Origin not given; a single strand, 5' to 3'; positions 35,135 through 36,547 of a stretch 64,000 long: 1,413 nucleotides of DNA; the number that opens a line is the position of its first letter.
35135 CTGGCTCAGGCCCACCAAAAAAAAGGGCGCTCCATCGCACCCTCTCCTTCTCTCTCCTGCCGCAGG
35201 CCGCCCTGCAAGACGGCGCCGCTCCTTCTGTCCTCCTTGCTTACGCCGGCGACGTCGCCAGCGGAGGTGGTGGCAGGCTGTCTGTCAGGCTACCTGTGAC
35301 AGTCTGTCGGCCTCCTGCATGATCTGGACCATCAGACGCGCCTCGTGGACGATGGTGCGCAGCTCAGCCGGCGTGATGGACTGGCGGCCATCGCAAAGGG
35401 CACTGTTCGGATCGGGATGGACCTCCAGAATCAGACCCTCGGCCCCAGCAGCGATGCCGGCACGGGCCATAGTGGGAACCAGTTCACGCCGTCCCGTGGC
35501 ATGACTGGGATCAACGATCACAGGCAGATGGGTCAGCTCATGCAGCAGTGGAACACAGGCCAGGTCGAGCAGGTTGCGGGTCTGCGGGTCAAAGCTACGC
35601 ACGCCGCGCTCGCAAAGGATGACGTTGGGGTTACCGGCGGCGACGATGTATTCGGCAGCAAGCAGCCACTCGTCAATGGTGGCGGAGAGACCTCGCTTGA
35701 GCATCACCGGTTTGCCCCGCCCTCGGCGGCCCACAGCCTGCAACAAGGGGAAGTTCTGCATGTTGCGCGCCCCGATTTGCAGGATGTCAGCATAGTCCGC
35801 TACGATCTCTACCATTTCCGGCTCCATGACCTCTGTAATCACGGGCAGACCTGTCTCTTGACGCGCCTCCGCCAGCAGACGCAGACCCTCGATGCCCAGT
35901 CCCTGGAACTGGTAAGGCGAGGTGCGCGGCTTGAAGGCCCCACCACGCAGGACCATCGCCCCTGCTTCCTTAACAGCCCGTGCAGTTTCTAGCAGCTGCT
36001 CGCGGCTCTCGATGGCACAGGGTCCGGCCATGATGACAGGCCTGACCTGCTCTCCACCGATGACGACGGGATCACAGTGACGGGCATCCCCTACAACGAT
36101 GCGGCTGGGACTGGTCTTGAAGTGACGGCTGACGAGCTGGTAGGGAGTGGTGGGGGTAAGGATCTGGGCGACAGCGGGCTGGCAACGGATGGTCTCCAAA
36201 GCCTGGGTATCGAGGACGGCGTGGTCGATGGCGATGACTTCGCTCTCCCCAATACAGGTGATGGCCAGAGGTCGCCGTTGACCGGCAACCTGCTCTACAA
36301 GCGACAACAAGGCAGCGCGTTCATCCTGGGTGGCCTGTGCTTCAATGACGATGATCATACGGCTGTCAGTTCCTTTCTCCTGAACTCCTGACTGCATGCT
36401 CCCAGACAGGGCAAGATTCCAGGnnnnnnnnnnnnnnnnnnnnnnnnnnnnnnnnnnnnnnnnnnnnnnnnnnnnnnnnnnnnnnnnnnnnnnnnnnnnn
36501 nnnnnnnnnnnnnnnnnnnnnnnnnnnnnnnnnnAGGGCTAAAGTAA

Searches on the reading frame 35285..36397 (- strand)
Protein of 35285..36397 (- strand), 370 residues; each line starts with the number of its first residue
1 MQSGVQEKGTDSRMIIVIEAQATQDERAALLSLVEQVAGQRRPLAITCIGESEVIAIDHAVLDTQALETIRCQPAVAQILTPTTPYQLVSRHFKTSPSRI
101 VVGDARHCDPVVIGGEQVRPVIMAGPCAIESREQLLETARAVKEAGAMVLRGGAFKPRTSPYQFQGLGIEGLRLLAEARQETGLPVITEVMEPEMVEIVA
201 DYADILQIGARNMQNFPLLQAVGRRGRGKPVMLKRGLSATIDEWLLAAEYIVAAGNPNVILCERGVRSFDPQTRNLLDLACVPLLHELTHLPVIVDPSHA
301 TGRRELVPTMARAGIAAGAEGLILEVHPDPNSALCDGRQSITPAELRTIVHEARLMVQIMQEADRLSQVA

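Call 16: search_protein_families(library=pfam, proteins=[window:35285-36397:-], max_evalue=0.0001)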
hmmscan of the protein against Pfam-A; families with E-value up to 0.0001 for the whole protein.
window:35285-36397:- (370 aa): 2 families
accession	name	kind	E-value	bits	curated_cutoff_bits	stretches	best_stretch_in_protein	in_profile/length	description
PF00793.26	DAHP_synth_1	-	4.7e-81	272.1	25.5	1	112-352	10-260/270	DAHP synthetase I family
PF03102.20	NeuB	-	9.5e-07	29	22.1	1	167-362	53-238/241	NeuB family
